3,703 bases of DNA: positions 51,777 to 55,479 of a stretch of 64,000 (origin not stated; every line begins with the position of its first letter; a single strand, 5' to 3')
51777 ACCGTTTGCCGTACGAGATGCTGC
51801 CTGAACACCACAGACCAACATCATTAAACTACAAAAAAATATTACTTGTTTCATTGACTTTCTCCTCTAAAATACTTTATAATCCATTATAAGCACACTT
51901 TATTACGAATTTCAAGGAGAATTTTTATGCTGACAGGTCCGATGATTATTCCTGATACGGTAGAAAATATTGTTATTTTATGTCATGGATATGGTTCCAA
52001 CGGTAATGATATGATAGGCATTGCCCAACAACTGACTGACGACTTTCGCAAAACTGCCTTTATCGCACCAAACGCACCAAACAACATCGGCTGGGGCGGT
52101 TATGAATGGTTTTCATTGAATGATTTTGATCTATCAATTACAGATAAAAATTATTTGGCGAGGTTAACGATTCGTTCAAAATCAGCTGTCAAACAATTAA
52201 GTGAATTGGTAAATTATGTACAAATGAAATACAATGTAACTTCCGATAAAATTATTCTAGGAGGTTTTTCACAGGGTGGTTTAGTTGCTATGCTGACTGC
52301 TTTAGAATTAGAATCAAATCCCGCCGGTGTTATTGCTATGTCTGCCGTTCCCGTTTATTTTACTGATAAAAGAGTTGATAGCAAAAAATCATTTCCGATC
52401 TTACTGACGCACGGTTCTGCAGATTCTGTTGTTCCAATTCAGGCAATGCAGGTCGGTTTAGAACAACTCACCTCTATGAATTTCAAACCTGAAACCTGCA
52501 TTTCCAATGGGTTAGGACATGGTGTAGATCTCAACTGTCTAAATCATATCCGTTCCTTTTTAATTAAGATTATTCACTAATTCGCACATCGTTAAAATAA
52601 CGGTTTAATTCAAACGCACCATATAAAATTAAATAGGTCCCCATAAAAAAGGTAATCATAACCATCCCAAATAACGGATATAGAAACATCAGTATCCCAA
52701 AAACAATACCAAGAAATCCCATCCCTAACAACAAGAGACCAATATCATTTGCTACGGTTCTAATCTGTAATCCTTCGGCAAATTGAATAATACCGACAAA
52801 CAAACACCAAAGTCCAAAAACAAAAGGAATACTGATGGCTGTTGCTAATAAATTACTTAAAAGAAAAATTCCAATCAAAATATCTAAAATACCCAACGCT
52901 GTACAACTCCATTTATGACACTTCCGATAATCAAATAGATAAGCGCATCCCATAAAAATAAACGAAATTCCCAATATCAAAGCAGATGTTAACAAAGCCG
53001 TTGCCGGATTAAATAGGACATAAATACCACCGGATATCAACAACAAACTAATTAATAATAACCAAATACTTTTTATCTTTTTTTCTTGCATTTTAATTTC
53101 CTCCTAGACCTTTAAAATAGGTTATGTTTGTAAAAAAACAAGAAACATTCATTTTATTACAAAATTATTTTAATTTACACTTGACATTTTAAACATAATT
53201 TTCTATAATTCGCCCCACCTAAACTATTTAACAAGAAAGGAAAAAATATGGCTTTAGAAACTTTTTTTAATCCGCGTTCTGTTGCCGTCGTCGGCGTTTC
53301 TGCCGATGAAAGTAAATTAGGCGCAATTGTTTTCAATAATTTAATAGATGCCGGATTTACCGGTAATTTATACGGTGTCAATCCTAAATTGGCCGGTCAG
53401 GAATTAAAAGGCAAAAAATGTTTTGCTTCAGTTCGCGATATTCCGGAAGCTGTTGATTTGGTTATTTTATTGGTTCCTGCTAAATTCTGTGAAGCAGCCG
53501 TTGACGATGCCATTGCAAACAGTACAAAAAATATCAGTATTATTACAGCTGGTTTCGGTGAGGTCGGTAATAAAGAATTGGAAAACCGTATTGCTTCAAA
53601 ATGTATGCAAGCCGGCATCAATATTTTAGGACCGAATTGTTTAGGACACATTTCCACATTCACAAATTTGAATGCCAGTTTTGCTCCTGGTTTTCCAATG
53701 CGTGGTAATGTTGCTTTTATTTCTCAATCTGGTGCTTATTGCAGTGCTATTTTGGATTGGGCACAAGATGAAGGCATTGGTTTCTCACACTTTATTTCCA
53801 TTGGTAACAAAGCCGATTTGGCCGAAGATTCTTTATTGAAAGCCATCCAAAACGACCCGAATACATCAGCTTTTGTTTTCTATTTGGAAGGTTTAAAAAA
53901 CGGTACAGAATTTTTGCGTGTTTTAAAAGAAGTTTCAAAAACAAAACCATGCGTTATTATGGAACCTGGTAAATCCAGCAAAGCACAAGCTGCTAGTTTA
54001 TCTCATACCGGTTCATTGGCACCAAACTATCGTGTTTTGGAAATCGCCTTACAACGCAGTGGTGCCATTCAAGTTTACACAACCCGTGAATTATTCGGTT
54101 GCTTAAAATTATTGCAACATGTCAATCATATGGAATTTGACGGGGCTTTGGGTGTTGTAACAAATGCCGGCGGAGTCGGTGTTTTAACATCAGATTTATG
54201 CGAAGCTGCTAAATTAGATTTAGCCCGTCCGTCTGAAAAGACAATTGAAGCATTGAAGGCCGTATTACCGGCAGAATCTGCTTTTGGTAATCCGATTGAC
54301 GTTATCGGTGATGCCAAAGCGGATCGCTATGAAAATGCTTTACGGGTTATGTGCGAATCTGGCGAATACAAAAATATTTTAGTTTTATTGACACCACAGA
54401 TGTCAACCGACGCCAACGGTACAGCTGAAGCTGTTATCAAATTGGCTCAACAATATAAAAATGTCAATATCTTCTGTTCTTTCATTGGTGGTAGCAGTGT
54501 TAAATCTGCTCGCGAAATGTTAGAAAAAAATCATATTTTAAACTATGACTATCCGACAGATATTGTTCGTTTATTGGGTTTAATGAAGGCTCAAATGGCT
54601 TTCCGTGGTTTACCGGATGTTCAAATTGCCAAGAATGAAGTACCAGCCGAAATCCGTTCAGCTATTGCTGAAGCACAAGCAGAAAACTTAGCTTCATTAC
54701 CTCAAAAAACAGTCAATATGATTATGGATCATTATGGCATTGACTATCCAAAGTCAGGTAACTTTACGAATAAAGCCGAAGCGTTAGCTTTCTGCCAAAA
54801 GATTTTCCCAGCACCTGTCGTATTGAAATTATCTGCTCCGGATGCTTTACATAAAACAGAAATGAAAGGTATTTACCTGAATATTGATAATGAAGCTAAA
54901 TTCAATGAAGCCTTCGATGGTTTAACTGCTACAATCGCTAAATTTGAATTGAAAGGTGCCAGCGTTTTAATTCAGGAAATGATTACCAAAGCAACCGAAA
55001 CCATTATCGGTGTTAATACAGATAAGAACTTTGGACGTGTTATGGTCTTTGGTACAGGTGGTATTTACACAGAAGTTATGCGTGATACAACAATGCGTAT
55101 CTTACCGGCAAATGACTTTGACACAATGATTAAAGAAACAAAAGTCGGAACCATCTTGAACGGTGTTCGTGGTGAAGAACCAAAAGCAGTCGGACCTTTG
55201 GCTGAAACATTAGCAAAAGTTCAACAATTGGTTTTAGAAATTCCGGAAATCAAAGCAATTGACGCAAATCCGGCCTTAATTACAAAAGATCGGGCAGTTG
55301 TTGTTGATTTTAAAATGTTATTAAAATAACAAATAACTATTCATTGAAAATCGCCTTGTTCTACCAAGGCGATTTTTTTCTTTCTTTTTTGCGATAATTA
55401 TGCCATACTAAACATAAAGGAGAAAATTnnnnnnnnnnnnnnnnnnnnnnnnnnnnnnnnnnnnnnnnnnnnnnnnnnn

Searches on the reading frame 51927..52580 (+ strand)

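Call 63: search_protein_families(library=pfam, proteins=[window:51927-52580:+], max_evalue=0.00001)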
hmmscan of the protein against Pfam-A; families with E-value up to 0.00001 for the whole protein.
window:51927-52580:+ (217 aa): 5 families
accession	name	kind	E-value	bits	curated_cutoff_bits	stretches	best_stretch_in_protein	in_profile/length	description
PF02230.22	Abhydrolase_2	-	1.5e-30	107.2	23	1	11-215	12-216/217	Phospholipase/Carboxylesterase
PF12146.15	Hydrolase_4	-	2.2e-08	34.1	27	0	13-140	4-109/239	Serine aminopeptidase, S33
PF00561.26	Abhydrolase_1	-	1.1e-07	32.3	25.8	1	15-140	2-102/245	alpha/beta hydrolase fold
PF20434.5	BD-FAE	-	2.6e-06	27.6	26.8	0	95-127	74-109/215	BD-FAE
PF03959.19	FSH1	-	8.5e-06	26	21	0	17-174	7-179/211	Serine hydrolase (FSH1)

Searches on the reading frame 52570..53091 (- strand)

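Call 63: search_protein_families(library=pfam, proteins=[window:52570-53091:-], max_evalue=0.00001)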
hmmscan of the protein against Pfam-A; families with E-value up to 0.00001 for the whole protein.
window:52570-53091:- (173 aa): 1 family
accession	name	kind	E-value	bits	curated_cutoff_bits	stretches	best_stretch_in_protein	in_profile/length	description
PF03729.18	DUF308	-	1.9e-21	76.5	25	3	66-134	2-70/73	Short repeat of unknown function (DUF308)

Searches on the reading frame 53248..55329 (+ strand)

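Call 63: search_protein_families(library=pfam, proteins=[window:53248-55329:+], max_evalue=0.00001)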
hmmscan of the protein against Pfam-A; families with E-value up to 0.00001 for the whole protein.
window:53248-55329:+ (693 aa): 5 families
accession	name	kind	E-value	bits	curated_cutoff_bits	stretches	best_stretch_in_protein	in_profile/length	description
PF13549.11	ATP-grasp_5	-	1.1e-52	179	27.6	1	476-691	2-220/221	ATP-grasp domain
PF13607.11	Succ_CoA_lig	-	1e-46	158.6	27.4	1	152-289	1-138/138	Succinyl-CoA ligase like flavodoxin domain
PF13380.12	CoA_binding_2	-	2.7e-20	73.4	22.8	1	10-133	1-112/116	CoA binding domain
PF02629.25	CoA_binding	-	6.3e-18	65.8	22.3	1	9-102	3-97/97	CoA binding domain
PF19045.5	Ligase_CoA_2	-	3.9e-10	40.4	23.7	1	303-440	3-145/162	Ligase-CoA domain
